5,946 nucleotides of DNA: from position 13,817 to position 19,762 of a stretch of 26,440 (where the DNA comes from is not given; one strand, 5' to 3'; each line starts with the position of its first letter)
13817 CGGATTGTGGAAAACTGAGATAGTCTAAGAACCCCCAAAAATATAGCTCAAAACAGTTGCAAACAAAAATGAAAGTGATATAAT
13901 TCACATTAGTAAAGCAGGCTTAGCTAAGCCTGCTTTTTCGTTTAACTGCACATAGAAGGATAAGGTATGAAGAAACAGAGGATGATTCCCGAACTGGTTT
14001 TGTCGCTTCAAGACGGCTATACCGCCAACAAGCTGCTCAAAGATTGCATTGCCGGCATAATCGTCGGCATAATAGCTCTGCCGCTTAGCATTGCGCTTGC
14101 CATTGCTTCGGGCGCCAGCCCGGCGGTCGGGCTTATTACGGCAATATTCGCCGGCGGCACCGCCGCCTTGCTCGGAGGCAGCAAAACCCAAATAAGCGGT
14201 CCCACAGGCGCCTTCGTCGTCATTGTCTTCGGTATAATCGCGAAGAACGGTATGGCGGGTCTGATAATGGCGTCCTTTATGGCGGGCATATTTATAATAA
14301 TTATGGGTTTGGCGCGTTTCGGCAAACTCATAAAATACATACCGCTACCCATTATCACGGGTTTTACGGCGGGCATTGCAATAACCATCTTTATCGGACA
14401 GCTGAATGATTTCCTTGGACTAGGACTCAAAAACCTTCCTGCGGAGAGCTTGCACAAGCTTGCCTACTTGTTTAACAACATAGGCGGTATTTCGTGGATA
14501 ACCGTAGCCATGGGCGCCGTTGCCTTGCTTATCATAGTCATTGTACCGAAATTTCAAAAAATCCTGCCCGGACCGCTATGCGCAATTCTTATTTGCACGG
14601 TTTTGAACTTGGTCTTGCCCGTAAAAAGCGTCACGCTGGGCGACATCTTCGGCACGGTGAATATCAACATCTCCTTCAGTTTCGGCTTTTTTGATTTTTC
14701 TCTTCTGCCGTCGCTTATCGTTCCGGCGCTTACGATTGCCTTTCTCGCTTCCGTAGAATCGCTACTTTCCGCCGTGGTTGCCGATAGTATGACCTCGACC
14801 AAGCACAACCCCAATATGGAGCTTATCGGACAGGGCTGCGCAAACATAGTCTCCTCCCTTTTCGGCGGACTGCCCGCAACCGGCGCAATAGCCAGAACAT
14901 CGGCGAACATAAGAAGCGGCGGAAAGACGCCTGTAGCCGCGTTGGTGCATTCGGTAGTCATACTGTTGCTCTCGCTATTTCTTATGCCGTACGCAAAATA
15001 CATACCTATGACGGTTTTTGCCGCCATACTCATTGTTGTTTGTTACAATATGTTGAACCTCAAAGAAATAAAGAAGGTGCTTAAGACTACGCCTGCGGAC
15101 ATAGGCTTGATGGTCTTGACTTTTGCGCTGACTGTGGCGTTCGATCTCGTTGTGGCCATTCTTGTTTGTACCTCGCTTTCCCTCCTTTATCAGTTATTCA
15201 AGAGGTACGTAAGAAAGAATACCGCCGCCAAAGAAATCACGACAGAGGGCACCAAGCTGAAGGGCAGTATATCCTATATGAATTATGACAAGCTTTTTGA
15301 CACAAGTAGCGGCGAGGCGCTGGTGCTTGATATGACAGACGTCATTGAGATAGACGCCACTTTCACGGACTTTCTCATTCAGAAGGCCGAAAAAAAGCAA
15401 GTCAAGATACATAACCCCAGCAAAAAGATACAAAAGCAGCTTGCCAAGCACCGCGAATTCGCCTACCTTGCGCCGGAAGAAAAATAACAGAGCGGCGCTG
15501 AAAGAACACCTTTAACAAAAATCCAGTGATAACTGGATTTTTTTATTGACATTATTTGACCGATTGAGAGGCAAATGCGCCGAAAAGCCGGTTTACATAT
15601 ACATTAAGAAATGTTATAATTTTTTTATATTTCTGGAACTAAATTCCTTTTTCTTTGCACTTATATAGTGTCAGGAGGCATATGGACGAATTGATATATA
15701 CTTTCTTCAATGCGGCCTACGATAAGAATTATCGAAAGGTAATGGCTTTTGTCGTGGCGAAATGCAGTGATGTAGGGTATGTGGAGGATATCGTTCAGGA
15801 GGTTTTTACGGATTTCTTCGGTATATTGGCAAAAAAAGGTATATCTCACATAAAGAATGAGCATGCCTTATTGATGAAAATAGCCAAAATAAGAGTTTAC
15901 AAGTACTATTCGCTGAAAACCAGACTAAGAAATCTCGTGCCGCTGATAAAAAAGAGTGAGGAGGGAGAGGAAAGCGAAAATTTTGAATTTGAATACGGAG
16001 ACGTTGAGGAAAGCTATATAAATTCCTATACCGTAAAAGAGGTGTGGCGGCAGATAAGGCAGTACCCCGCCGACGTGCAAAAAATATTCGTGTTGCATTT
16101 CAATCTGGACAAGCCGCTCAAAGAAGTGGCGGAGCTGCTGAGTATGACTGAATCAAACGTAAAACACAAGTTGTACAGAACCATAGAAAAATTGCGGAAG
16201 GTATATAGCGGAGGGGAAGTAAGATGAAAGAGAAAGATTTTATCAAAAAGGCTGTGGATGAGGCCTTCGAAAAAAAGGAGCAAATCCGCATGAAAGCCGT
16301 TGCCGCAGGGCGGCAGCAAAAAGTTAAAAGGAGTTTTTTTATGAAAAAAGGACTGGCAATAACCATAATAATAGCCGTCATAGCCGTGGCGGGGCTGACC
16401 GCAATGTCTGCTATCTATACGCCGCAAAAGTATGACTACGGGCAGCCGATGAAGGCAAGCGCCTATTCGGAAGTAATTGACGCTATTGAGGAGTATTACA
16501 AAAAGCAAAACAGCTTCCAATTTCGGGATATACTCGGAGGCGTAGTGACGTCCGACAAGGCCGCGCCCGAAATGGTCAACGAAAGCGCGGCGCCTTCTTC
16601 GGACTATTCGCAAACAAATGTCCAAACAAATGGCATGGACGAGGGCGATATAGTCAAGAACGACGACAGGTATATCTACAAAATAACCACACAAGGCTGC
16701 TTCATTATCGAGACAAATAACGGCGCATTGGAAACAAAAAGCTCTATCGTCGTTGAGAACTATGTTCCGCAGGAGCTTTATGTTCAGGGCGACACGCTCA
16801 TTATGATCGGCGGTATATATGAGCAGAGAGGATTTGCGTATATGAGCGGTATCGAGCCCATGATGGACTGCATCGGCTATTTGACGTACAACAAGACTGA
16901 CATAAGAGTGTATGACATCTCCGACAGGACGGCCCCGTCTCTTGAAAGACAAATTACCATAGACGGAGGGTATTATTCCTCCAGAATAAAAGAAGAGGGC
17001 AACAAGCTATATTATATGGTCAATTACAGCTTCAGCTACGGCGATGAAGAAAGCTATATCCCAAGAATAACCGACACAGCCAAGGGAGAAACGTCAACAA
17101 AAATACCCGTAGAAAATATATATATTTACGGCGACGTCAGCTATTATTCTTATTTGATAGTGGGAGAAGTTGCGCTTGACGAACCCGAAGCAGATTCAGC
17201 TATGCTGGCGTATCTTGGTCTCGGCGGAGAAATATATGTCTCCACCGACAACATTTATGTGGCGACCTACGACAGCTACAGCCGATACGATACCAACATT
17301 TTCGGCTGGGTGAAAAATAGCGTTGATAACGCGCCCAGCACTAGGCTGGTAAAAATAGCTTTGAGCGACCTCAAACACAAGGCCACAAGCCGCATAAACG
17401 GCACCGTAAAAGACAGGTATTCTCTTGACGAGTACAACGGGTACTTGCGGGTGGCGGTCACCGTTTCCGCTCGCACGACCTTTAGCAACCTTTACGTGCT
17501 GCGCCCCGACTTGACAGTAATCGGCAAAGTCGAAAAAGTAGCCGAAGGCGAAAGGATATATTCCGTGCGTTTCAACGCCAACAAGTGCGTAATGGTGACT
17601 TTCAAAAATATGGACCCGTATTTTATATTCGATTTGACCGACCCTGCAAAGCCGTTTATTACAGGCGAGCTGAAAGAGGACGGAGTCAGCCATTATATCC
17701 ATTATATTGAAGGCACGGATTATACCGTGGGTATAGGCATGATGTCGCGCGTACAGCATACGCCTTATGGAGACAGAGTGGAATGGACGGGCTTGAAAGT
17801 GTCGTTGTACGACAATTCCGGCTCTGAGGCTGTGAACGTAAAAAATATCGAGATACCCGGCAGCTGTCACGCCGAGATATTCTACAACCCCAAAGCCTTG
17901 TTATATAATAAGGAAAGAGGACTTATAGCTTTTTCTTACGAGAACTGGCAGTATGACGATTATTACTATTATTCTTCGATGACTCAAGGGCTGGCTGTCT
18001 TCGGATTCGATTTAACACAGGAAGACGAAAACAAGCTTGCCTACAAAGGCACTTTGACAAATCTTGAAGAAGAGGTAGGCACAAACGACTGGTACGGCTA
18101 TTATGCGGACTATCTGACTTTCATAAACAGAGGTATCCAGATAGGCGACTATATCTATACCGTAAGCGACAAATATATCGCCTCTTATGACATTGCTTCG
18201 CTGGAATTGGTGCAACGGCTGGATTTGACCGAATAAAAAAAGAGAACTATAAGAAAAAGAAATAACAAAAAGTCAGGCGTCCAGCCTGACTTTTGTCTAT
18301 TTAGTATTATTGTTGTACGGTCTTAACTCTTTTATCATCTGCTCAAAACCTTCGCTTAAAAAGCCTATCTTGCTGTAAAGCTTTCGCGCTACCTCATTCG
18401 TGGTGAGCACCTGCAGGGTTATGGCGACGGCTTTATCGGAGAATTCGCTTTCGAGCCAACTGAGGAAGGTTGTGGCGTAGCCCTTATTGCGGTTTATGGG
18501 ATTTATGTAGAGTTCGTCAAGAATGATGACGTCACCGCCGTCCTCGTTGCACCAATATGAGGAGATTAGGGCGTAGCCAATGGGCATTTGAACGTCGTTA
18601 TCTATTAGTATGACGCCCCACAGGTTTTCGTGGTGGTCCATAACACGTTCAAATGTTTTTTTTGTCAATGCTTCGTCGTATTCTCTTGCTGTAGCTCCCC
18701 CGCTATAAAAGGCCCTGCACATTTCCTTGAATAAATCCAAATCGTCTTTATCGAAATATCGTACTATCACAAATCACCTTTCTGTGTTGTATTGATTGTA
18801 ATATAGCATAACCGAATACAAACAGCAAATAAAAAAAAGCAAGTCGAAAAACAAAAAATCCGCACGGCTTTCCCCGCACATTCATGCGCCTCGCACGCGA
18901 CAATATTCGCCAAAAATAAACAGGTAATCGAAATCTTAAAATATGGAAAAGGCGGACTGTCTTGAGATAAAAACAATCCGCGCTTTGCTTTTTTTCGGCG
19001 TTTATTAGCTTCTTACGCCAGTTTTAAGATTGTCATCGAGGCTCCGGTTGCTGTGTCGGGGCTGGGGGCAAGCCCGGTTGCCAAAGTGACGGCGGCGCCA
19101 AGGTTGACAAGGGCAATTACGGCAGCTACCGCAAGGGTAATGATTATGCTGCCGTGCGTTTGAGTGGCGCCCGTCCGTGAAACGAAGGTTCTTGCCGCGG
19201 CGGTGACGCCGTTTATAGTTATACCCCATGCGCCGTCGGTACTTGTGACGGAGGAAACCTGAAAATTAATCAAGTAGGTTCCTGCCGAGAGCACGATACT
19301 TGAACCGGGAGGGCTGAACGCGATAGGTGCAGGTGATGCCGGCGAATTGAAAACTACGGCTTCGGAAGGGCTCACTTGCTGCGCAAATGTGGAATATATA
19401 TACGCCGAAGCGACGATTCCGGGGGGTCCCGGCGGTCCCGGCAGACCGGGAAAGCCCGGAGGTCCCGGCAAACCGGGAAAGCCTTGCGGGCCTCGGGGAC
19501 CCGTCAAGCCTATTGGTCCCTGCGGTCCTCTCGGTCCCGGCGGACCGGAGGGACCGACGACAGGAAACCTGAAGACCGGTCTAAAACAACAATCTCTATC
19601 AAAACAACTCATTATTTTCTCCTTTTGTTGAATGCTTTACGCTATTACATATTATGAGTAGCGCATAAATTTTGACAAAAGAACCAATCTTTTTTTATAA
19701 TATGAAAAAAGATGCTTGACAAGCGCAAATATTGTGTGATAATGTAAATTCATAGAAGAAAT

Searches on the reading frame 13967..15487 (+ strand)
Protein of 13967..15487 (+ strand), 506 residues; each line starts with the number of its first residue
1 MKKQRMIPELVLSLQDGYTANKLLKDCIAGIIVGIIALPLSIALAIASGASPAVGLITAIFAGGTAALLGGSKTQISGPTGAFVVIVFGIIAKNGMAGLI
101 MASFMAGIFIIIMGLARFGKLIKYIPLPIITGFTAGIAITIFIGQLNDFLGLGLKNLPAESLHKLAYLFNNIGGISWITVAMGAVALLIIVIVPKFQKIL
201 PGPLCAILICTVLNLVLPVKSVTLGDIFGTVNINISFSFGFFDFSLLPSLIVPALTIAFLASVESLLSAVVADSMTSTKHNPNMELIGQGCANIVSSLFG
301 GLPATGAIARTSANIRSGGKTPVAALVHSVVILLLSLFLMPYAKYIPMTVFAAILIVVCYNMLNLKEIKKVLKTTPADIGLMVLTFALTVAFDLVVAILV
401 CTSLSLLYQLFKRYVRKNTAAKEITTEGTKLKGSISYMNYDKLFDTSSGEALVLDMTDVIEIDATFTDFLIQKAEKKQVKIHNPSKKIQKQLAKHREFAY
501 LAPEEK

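Call 67: search_protein_families(library=pfam, proteins=[window:13967-15487:+], max_evalue=0.00001)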
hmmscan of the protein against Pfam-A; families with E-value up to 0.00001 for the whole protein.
window:13967-15487:+ (506 aa): 1 family
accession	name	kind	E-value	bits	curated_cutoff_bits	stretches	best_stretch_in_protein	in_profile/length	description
PF00916.26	Sulfate_transp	-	7.4e-81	272.3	23.2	1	23-385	1-380/380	Sulfate permease family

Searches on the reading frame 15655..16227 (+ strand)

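Call 7: search_protein_families(library=ncbifam, proteins=[window:15655-16227:+])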
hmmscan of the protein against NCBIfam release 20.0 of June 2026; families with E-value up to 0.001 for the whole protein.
window:15655-16227:+ (190 aa): 34 families (the best 25 are shown)
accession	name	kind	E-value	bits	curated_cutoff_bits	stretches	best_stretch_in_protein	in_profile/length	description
TIGR02985.1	Sig70_bacteroi1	subfamily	8.3e-17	61.9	126.4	1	18-182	3-160/162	RNA polymerase sigma-70 factor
TIGR02937.1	sigma70-ECF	superfamily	2.4e-14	53.3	42.9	1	19-182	4-163/165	sigma-70 family RNA polymerase sigma factor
TIGR02952.1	Sig70_famx2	equivalog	3.5e-12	46.6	206.45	1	17-182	12-168/170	ECF subfamily RNA polymerase sigma factor, BldN family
NF058625.1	sigma_PG0214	equivalog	6.7e-11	42.2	130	1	18-184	6-161/170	GFO_1088 family ECF-type sigma factor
NF009195.0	PRK12543.1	subfamily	1.6e-10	40.8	197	1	18-183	22-177/192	RNA polymerase sigma factor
NF009166.1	PRK12513.1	equivalog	9e-10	38.6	206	1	18-183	24-185/193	RNA polymerase sigma factor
NF007220.0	PRK09639.1-5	equivalog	5.9e-09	35.9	260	1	17-183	4-163/181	RNA polymerase sigma factor SigX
TIGR02983.1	SigE-fam_strep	subfamily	1.6e-08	34.6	141.55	1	18-182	8-156/162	SigE family RNA polymerase sigma factor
NF009171.0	PRK12518.1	equivalog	1.9e-08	34.3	208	1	18-184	29-184/191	RNA polymerase sigma factor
TIGR02950.1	SigM_subfam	subfamily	3.4e-07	30.3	147.95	1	22-184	6-158/159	RNA polymerase sigma factor, SigM family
NF008891.0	PRK11924.1-5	subfamily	3.6e-07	30.5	259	1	30-185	19-164/171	RNA polymerase sigma factor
NF007216.0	PRK09638.1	equivalog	1.2e-06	28.4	194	1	18-184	20-174/180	RNA polymerase sigma factor SigY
NF008888.0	PRK11922.1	equivalog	1.7e-06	27.9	204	1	43-182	57-194/231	RNA polymerase sigma factor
NF007217.0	PRK09639.1-1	equivalog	1.9e-06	27.7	239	1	18-182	5-163/194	RNA polymerase sigma factor SigX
NF053879.1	RNAPolSigSigVBac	equivalog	2.3e-06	27.3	190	1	117-182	88-153/160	RNA polymerase sigma factor SigV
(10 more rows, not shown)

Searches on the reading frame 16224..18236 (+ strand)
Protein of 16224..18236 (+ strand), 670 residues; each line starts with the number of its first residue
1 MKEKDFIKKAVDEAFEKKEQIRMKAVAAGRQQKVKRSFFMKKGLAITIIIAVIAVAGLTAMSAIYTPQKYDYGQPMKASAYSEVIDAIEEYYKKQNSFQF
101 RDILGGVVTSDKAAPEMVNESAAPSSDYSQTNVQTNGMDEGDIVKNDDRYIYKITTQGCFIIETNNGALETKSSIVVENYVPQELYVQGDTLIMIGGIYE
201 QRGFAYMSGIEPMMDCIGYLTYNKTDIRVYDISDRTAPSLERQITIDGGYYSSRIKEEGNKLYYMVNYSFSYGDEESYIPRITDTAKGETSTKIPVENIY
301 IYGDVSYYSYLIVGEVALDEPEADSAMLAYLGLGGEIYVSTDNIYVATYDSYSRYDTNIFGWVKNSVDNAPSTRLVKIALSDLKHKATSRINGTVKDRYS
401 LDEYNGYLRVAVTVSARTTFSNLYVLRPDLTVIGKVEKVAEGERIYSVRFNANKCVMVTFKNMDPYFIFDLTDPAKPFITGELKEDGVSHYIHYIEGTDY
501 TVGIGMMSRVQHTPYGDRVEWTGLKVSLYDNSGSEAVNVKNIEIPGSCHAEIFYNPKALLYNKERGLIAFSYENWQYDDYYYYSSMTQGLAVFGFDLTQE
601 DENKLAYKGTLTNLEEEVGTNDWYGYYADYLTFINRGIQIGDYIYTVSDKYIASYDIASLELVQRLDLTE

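Call 7: search_protein_families(library=ncbifam, proteins=[window:16224-18236:+])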
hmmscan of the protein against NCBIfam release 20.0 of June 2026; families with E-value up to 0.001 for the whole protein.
window:16224-18236:+ (670 aa): 0 families

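Call 67: search_protein_families(library=pfam, proteins=[window:16224-18236:+], max_evalue=0.00001)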
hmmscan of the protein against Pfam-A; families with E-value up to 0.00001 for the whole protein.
window:16224-18236:+ (670 aa): 1 family
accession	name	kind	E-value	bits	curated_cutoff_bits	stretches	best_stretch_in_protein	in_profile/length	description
PF09826.15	Beta_propel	-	3.8e-106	356.3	22.4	1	128-659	1-494/495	Beta propeller domain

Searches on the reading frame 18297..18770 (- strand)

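Call 7: search_protein_families(library=ncbifam, proteins=[window:18297-18770:-])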
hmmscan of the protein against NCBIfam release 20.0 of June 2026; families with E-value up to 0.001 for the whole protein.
window:18297-18770:- (157 aa): 5 families
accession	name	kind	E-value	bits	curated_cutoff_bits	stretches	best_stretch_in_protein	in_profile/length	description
TIGR01575.1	rimI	equivalog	2.3e-08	34.2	86.4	1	31-141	13-116/132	ribosomal protein S18-alanine N-acetyltransferase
NF000482.1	AAC_3_XI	exception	2.6e-06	27.3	300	1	55-137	53-132/148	aminoglycoside N-acetyltransferase AAC(3)-XI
NF040503.1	resist_ArsN1a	equivalog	0.00013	21.8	170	1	36-141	33-137/159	arsinothricin resistance N-acetyltransferase ArsN1 family A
NF002959.0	PRK03624.1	equivalog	0.0003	20.5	124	1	87-149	78-141/147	GNAT family acetyltransferase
NF000135.2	AAC_6p_IIc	exception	0.00046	20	415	1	63-140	71-157/193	aminoglycoside N-acetyltransferase AAC(6')-IIc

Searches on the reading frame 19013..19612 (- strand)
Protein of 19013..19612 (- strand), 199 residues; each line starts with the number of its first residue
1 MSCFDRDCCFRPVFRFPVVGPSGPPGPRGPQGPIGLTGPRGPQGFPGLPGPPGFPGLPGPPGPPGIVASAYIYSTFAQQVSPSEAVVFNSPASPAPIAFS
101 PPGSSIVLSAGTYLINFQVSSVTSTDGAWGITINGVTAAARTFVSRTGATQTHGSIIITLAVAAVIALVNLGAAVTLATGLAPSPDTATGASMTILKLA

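Call 7: search_protein_families(library=ncbifam, proteins=[window:19013-19612:-])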
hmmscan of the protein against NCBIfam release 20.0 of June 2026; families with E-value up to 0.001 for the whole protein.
window:19013-19612:- (199 aa): 4 families
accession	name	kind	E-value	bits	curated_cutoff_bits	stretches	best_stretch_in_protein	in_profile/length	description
NF033147.1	GXX_rpt_CTERM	domain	4.6e-06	26.6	50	1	67-177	5-116/132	Gly-Xaa-Xaa repeat protein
NF038329.2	gly_rich_SclB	equivalog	4.3e-05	22.6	325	1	21-63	172-214/442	LPXTG-anchored collagen-like adhesin Scl2/SclB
NF046116.1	adhesin_Lcl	equivalog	0.00019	20.1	500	1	22-65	179-222/431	collagen-like adhesin Lcl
NF038330.1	adhesin_SclA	exception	0.00032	20.5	400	1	20-66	210-256/405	LPXTG-anchored collagen-like adhesin Scl1/SclA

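Call 67: search_protein_families(library=pfam, proteins=[window:19013-19612:-], max_evalue=0.00001)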
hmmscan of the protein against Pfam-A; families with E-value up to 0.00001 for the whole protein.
window:19013-19612:- (199 aa): 2 families
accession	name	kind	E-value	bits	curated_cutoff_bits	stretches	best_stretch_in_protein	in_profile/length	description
PF01391.23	Collagen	-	5.2e-10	39.4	27.2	1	20-65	1-46/60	Collagen triple helix repeat (20 copies)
PF18573.7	BclA_C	-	8.9e-08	32.5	38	1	107-199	42-128/128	BclA C-terminal domain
